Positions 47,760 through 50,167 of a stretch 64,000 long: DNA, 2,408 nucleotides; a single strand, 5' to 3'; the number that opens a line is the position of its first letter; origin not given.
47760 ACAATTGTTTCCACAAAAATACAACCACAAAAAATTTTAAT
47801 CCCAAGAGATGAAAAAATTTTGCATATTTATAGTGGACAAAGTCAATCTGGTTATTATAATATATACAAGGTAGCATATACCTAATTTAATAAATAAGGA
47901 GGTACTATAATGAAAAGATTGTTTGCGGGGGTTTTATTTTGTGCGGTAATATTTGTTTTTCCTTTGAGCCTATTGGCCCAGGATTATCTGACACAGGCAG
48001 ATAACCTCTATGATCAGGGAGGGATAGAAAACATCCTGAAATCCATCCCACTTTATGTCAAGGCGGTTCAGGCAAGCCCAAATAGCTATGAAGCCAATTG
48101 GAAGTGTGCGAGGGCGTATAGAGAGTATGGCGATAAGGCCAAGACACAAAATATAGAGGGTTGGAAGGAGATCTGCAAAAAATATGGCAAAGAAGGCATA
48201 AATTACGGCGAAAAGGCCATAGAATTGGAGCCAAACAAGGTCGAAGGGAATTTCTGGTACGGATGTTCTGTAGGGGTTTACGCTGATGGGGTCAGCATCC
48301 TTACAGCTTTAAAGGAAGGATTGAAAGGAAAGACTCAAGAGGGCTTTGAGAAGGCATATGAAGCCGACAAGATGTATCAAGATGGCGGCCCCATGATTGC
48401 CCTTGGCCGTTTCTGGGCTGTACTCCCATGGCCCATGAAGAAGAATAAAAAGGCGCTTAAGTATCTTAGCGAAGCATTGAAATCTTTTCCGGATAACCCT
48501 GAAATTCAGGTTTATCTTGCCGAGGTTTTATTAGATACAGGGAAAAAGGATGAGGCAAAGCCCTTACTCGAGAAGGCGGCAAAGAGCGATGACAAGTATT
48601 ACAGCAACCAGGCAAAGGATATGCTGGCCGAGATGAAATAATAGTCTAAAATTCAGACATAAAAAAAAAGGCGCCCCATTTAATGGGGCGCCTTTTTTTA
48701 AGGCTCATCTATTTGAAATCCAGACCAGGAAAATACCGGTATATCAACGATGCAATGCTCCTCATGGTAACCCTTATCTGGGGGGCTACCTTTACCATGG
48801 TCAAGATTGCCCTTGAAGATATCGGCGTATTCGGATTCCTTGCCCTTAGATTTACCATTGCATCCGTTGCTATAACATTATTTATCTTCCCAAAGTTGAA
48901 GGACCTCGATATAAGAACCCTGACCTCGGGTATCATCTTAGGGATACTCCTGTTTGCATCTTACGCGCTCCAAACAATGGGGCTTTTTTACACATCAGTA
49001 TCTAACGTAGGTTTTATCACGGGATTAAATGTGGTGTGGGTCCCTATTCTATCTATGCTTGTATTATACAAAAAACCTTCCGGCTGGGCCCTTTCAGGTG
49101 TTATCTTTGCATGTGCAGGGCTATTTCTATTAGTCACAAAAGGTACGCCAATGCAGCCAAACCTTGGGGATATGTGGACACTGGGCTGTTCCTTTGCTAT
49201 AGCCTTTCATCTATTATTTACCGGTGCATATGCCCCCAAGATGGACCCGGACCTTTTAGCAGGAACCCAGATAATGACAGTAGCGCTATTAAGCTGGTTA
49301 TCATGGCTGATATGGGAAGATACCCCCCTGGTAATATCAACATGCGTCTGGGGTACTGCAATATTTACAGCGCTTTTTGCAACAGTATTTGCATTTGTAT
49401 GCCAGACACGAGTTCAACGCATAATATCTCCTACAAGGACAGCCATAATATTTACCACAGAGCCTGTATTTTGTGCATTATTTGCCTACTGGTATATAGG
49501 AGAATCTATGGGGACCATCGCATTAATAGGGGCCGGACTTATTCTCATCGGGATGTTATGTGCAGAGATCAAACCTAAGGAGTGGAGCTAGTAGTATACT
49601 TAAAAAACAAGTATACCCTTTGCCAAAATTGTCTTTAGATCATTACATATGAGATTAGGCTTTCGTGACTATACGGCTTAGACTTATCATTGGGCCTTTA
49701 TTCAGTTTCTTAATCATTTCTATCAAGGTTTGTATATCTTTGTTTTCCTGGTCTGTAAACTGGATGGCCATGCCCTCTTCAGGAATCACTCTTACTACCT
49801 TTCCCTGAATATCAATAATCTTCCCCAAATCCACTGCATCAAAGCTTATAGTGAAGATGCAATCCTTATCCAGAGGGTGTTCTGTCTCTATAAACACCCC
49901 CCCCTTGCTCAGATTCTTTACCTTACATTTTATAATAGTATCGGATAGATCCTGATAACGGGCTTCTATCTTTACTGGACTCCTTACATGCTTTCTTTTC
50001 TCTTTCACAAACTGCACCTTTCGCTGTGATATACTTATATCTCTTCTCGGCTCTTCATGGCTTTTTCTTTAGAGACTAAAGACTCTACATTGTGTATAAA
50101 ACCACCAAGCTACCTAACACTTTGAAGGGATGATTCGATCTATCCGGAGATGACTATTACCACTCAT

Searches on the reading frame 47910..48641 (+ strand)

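Call 4: search_protein_families(library=pfam, proteins=[window:47910-48641:+])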
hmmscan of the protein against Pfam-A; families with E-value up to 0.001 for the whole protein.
window:47910-48641:+ (243 aa): 13 families
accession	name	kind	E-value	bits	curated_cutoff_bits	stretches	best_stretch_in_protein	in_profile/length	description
PF14559.12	TPR_19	-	1e-14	55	25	1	178-229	6-57/68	Tetratricopeptide repeat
PF13431.12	TPR_17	-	4.7e-08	33.1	24.4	0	187-216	3-32/34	Tetratricopeptide repeat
PF13432.12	TPR_16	-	5.5e-08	33.5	32.7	1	180-227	14-61/65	Tetratricopeptide repeat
PF13428.12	TPR_14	-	1.7e-07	31.7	23.5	0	179-205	17-43/44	Tetratricopeptide repeat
PF13414.12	TPR_11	-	8e-07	29.1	26.8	0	178-211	9-42/42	TPR repeat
PF13181.12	TPR_8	-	3.3e-06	27.3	25.7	0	203-229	7-33/34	Tetratricopeptide repeat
PF07719.23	TPR_2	-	8.4e-06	26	27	0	198-228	2-32/34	Tetratricopeptide repeat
PF14561.12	TPR_20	-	9.5e-05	23.1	25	1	179-241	4-66/90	Tetratricopeptide repeat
PF12895.13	ANAPC3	-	0.00011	22.9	27.2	0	178-226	4-51/82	Anaphase-promoting complex, cyclosome, subunit 3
PF00515.34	TPR_1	-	0.00013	22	27.8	0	176-196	14-34/34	Tetratricopeptide repeat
PF13429.12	TPR_15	-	0.00048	20.1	26.2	0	176-219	227-270/280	Tetratricopeptide repeat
PF13174.12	TPR_6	-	0.00073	20.5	26.3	0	201-225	4-28/33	Tetratricopeptide repeat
PF13424.12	TPR_12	-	0.00073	20.1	30.1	0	176-225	16-73/77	Tetratricopeptide repeat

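Call 5: search_protein_families(library=ncbifam, proteins=[window:47910-48641:+])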
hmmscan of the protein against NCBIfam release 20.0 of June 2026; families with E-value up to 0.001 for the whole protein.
window:47910-48641:+ (243 aa): 9 families
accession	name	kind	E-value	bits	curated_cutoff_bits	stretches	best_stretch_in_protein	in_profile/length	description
TIGR02917.1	PEP_TPR_lipo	equivalog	1.7e-11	42.8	312.2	1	177-224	851-898/899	XrtA/PEP-CTERM system TPR-repeat protein PrsT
NF045602.2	BstC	equivalog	3.4e-06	26.7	350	1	90-217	87-215/250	sterol transporter outer membrane protein BstC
NF041522.1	TPR_sll0314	equivalog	4.2e-06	26.2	225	1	170-231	187-248/275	Sll0314/Alr1548 family TPR repeat-containing protein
NF046096.1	ABUW_2363_fam_LP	equivalog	6.8e-06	25.5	300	0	87-147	186-246/299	ABUW_2363 family tetratricopeptide repeat lipoprotein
TIGR03504.1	FimV_Cterm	subfamily_domain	2.8e-05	24.1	30.65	0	203-241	5-43/44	FimV/HubP family polar landmark protein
TIGR02521.1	type_IV_pilW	equivalog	3.7e-05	23.4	154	0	143-225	119-197/234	type IV pilus biogenesis/stability protein PilW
NF040959.1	MamA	equivalog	6.6e-05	22.4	200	0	179-227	53-101/204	magnetosome protein MamA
NF008520.0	PRK11447.1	equivalog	0.00022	19.2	858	1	140-228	126-212/1157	cellulose synthase complex outer membrane protein BcsC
NF047371.1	FlcA_CTERM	equivalog_domain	0.00027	19.5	300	0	178-238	328-388/646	periplasmic flagellar collar protein FlcA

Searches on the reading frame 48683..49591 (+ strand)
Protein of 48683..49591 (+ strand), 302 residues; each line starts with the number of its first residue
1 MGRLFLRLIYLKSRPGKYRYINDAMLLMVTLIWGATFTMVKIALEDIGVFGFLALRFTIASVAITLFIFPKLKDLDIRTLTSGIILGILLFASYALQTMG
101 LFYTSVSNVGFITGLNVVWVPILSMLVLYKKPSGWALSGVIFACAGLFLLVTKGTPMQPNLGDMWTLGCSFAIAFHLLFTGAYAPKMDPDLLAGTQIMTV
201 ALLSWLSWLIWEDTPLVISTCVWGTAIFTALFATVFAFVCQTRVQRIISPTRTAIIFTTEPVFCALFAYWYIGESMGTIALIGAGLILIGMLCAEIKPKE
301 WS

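Call 4: search_protein_families(library=pfam, proteins=[window:48683-49591:+])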
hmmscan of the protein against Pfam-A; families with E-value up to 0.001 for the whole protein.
window:48683-49591:+ (302 aa): 1 family
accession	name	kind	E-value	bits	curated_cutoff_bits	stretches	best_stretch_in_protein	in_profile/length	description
PF00892.27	EamA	-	5.2e-34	117.9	28.2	2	24-151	5-134/135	EamA-like transporter family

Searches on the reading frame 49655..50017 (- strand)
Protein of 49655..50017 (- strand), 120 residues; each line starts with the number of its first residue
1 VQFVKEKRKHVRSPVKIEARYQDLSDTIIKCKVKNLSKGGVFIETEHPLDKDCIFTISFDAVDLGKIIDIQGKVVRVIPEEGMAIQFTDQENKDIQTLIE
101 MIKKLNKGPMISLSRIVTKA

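Call 4: search_protein_families(library=pfam, proteins=[window:49655-50017:-])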
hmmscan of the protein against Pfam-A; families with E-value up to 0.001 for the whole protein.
window:49655-50017:- (120 aa): 1 family
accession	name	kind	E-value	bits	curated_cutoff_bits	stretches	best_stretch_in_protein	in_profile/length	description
PF07238.19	PilZ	-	1.6e-15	57.7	22.5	1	6-102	1-100/102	PilZ domain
